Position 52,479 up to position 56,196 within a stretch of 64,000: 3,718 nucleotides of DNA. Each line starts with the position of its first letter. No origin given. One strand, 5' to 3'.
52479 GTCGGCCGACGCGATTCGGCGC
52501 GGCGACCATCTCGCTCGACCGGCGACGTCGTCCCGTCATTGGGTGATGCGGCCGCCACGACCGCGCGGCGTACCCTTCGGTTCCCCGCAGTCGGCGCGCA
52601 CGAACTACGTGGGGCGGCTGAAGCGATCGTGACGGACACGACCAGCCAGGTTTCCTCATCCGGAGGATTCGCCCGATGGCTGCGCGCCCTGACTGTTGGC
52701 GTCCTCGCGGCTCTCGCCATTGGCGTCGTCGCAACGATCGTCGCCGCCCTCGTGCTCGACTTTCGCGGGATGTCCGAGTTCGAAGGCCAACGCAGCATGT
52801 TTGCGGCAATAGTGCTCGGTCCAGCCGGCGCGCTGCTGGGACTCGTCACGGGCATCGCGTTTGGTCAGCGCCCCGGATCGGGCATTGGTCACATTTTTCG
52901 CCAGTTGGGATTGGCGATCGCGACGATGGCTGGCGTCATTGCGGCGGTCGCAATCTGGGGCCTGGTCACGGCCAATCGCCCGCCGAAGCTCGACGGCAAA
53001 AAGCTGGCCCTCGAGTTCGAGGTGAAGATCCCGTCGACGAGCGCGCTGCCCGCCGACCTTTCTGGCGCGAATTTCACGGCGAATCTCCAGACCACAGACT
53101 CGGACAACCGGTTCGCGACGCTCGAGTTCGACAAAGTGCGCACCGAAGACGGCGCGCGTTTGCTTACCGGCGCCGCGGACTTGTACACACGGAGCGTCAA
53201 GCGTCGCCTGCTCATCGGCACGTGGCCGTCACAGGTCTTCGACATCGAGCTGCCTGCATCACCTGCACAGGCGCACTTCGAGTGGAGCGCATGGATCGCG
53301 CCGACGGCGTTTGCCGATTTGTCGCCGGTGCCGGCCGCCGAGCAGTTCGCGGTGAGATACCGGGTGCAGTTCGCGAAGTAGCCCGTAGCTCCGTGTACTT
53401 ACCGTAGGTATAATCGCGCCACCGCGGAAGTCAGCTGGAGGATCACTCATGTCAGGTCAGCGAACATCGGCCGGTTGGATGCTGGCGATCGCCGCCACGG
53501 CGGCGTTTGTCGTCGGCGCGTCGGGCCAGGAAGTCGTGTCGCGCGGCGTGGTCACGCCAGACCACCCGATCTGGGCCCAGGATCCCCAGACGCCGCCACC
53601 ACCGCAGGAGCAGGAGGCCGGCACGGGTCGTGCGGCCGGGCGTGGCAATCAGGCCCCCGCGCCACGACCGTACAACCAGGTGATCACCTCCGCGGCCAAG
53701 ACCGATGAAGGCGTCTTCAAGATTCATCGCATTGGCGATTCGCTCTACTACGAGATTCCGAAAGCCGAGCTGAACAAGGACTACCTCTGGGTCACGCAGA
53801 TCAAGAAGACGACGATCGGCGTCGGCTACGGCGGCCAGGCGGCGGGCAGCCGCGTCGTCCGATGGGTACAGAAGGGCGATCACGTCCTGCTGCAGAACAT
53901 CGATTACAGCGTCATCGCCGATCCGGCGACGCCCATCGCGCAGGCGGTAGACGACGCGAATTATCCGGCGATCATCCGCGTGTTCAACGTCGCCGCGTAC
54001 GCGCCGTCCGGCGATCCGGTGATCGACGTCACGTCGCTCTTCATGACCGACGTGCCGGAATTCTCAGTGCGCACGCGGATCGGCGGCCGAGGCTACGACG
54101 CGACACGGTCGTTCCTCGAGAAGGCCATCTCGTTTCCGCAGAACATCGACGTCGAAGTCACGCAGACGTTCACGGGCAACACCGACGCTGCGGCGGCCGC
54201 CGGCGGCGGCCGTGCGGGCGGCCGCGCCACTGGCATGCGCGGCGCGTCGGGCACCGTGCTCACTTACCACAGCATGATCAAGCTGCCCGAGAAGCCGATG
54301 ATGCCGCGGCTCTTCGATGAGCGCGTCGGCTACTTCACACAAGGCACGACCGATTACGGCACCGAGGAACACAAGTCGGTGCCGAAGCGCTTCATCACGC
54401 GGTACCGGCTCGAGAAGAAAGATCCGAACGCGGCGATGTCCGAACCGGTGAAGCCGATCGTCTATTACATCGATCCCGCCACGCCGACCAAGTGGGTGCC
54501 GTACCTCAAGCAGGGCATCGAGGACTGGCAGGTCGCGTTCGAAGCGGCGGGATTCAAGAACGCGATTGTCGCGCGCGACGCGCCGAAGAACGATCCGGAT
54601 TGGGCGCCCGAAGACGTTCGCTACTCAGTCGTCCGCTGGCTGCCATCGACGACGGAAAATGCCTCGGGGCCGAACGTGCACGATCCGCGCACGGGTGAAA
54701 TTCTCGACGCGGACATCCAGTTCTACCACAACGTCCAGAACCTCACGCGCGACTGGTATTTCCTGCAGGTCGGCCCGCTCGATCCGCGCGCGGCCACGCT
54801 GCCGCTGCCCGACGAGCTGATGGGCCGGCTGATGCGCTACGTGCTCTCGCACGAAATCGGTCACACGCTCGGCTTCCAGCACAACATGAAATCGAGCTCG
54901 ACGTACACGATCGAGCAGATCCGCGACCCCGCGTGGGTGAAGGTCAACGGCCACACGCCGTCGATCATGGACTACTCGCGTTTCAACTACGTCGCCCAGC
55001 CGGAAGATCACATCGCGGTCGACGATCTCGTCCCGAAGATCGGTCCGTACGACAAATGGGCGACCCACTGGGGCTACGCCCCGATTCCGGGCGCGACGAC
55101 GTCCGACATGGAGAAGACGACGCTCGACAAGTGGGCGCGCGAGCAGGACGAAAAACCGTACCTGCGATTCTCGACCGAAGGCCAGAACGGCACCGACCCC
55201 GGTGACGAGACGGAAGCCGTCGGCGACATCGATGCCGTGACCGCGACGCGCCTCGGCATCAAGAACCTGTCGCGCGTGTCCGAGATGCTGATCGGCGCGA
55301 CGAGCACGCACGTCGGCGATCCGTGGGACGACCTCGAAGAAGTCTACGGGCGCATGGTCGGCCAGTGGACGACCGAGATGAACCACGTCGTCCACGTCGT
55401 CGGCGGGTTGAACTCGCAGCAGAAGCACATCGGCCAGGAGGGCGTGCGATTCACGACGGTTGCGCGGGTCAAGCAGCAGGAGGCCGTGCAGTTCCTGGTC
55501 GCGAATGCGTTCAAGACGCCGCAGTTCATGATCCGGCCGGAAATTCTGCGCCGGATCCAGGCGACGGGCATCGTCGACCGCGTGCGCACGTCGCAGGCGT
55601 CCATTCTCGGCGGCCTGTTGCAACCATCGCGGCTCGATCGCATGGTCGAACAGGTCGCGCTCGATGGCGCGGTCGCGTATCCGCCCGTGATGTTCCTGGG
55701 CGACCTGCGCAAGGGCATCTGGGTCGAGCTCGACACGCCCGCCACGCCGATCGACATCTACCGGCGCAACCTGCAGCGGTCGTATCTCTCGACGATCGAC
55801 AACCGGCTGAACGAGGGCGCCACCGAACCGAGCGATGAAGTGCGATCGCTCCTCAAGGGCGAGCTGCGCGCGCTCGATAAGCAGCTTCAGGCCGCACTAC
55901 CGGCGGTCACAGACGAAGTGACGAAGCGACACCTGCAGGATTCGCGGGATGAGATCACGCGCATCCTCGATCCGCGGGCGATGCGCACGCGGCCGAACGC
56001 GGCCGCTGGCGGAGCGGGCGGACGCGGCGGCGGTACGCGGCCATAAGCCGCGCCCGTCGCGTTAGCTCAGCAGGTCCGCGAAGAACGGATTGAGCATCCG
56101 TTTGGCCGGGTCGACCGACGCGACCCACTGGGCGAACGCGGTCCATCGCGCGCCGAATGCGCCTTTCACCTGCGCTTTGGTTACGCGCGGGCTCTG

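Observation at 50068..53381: TerY-P-type vWA / PP2C / Ser-Thr kinase triad extended by a translationally coupled 3-TM protein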

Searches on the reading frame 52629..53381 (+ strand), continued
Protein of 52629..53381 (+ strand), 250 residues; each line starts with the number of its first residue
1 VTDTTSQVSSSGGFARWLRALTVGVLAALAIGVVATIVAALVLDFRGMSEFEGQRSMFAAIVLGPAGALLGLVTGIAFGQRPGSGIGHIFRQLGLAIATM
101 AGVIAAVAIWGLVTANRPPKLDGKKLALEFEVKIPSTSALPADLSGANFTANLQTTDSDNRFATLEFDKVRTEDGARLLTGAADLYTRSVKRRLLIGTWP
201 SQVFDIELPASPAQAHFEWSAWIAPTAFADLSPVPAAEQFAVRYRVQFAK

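Call 55: find_encoding_contigs(protein=P0003, flank=5000, max_places=3)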
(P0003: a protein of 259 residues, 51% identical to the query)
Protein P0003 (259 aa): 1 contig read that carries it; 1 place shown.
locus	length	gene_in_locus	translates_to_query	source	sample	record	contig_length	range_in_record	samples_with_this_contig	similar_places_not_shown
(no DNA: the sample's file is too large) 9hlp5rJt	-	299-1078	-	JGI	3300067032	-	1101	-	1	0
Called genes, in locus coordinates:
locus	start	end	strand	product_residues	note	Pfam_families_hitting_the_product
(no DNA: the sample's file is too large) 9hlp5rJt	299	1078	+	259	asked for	-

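Call 56: find_encoding_contigs(protein=P0001, flank=1000, max_places=3)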
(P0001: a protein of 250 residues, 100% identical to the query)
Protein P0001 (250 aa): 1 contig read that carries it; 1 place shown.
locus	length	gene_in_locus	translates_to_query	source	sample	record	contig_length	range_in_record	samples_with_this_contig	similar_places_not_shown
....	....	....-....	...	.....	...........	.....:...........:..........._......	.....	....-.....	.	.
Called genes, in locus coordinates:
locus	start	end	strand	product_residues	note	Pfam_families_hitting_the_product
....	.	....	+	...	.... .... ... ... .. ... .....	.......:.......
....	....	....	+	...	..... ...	-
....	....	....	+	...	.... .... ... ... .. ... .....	?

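Call 57: list_cluster_members(proteins=[P0001, P0044])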
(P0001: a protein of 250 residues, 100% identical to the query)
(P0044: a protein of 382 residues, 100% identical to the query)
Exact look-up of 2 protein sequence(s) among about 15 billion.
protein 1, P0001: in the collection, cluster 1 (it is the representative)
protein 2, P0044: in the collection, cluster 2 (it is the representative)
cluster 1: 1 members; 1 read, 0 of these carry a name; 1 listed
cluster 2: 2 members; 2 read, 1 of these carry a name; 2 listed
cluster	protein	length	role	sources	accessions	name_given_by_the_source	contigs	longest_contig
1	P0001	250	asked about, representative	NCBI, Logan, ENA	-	-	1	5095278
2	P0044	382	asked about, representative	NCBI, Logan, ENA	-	-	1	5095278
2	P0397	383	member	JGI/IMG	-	DNA-binding helix-hairpin-helix protein with protein kinase domain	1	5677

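Call 59: search_protein_families(library=padloc, proteins=[window:52629-53381:+], max_evalue=10)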
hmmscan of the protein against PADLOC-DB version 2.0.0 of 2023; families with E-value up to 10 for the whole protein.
window:52629-53381:+ (250 aa): 0 families

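Call 66: search_solved_structures(query=A3, max_evalue=1)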
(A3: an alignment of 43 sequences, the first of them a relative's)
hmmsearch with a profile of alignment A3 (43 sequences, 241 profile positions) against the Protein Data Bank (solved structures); distinct sequences matched with E-value up to 1: 1.
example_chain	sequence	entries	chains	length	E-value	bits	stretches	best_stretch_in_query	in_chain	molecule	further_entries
3p5n_A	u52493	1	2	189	0.54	12.7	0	5-78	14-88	Riboflavin uptake protein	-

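Call 68: search_protein_families(library=pfam, proteins=[L010:507-2645:+, L009:790-1533:+, L003:9395-9904:-], max_evalue=0.001)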
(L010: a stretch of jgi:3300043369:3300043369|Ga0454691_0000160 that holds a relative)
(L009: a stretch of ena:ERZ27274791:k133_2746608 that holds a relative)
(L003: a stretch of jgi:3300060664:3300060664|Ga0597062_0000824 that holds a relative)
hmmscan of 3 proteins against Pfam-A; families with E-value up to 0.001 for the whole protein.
L010:507-2645:+ (712 aa): 5 families
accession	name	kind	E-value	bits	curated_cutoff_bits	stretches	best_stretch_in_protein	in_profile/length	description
PF13614.12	AAA_31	-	7.6e-13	49.2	27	1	514-645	14-151/177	AAA domain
PF10609.15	ParA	-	1.2e-11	44.9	27.1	1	503-674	5-176/246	NUBPL iron-transfer P-loop NTPase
PF01656.29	CbiA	-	1.3e-07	32.1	25.4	1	507-676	4-86/125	CobQ/CobB/MinD/ParA nucleotide binding domain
PF06564.18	CBP_BcsQ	-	6.9e-07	29.5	21.3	1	513-655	13-160/234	Cellulose biosynthesis protein BcsQ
PF09140.17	MipZ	-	0.00028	20.7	20.7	1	512-620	11-109/262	ATPase MipZ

L009:790-1533:+ (247 aa): 0 families

L003:9395-9904:- (169 aa): 0 families

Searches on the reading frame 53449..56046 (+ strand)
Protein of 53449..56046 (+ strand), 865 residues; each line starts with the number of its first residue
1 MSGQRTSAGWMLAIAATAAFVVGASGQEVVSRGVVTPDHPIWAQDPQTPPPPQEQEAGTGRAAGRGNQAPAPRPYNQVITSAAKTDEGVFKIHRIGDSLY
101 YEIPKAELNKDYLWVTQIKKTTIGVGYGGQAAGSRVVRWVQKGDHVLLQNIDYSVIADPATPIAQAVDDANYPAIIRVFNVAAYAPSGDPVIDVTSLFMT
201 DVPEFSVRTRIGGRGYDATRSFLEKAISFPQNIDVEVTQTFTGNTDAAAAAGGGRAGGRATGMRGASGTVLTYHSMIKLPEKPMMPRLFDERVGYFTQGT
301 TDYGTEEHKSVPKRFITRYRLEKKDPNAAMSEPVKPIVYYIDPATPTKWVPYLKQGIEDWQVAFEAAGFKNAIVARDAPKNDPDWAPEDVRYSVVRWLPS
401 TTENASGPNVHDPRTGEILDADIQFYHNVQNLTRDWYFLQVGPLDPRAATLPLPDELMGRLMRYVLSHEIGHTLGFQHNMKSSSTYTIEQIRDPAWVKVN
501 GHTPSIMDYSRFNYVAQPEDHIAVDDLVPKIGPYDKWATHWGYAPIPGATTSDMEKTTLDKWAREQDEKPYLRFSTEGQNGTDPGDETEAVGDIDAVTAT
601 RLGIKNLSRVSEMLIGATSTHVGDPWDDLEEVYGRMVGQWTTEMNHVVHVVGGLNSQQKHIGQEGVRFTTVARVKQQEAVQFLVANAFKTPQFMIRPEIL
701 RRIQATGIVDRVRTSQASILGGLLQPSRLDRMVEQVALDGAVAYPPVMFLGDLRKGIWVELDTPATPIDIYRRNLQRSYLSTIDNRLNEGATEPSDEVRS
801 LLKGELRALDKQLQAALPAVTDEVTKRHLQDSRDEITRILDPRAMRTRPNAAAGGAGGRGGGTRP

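Call 3: search_protein_families(library=pfam, proteins=[window:53449-56046:+], max_evalue=0.01)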
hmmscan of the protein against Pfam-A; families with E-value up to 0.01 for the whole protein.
window:53449-56046:+ (865 aa): 4 families
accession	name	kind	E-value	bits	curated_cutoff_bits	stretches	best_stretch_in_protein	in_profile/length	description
PF16313.11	DUF4953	-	6.3e-103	344.7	24.2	1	452-762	3-314/316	Met-zincin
PF17148.9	DUF5117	-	6.4e-48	163.5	27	1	129-324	1-189/189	Domain of unknown function (DUF5117)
PF17162.9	DUF5118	-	4.9e-18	65.1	27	1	72-121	1-50/50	Domain of unknown function (DUF5118)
PF13583.11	Reprolysin_4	-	0.0016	18.6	22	1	465-510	138-176/203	Metallo-peptidase family M12B Reprolysin-like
